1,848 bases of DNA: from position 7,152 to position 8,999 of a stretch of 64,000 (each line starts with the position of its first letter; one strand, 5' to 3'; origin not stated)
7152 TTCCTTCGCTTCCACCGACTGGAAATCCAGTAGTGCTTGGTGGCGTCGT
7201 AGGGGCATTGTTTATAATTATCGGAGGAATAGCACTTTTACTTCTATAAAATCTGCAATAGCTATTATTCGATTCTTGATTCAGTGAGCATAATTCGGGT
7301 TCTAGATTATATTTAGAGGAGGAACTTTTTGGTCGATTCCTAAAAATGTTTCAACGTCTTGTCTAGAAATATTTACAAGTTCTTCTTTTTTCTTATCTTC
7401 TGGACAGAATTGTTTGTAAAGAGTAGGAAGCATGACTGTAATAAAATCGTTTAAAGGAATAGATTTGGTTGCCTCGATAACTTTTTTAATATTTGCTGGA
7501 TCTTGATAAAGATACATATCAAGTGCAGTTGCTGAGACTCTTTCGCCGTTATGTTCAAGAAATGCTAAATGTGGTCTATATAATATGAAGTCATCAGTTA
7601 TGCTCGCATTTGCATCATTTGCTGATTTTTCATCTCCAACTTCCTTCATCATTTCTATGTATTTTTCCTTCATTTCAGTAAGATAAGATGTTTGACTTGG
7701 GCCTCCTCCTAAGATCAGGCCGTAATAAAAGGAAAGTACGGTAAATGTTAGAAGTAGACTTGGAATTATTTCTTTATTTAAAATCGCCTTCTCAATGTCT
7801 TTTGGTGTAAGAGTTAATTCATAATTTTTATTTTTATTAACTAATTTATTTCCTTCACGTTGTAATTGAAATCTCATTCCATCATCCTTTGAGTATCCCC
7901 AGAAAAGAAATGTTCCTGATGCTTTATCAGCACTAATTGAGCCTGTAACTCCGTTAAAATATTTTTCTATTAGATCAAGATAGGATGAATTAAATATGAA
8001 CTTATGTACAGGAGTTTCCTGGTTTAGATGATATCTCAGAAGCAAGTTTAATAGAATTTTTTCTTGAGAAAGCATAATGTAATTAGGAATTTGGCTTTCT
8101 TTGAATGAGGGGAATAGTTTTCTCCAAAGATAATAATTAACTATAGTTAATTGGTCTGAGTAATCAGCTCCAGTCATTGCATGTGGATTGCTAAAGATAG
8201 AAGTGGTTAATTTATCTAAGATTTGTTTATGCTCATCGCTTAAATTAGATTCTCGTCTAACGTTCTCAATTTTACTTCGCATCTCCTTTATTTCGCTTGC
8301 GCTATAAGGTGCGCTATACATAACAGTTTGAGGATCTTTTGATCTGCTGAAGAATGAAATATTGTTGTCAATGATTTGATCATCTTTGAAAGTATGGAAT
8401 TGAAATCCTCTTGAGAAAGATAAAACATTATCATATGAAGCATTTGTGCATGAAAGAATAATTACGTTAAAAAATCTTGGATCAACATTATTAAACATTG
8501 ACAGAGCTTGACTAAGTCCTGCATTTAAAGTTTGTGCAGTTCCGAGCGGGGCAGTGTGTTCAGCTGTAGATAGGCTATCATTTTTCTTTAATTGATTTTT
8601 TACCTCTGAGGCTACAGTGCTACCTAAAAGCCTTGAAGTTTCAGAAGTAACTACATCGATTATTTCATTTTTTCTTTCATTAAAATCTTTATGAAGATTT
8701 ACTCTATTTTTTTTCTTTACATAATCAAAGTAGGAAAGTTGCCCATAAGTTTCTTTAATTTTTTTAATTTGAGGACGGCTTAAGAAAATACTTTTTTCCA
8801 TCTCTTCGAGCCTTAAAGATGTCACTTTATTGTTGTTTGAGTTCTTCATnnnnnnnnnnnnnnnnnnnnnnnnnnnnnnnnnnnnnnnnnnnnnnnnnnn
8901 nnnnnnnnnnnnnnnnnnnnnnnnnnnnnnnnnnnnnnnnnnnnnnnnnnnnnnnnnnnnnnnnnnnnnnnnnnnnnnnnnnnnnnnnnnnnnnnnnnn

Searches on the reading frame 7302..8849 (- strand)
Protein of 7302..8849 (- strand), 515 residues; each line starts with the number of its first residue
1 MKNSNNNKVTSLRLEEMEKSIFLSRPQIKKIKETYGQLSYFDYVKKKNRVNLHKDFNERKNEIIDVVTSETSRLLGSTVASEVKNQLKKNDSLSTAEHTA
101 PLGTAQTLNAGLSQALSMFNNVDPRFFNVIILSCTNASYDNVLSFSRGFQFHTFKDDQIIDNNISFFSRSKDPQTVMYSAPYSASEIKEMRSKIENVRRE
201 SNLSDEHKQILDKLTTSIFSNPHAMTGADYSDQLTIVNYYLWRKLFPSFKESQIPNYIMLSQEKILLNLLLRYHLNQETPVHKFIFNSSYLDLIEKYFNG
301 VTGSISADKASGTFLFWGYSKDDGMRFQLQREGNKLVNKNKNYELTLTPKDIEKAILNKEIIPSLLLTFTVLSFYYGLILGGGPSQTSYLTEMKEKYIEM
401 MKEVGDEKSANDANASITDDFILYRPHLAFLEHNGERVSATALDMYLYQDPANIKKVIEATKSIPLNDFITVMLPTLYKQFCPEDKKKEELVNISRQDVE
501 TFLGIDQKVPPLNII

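Call 3: search_protein_families(library=pfam, proteins=[window:7302-8849:-], max_evalue=1)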
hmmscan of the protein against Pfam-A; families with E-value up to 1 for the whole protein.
window:7302-8849:- (515 aa): 1 family
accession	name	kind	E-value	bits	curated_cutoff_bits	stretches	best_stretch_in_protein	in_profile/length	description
PF23671.1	HTH_70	-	0.39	11.3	27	1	182-215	4-41/71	HTH 3-helical bundle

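Call 4: search_protein_families(library=ncbifam, proteins=[window:7302-8849:-], max_evalue=1)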
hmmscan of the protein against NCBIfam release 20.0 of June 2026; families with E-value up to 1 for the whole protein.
window:7302-8849:- (515 aa): 2 families
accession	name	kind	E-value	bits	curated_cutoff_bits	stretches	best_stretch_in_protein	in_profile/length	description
TIGR03036.1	trp_2_3_diox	equivalog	0.048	13.1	390.7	1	37-128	5-96/264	tryptophan 2,3-dioxygenase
NF033852.1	fulvocin_rel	subfamily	0.7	10.7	35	0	176-223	3-50/150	bacteriocin fulvocin C-related protein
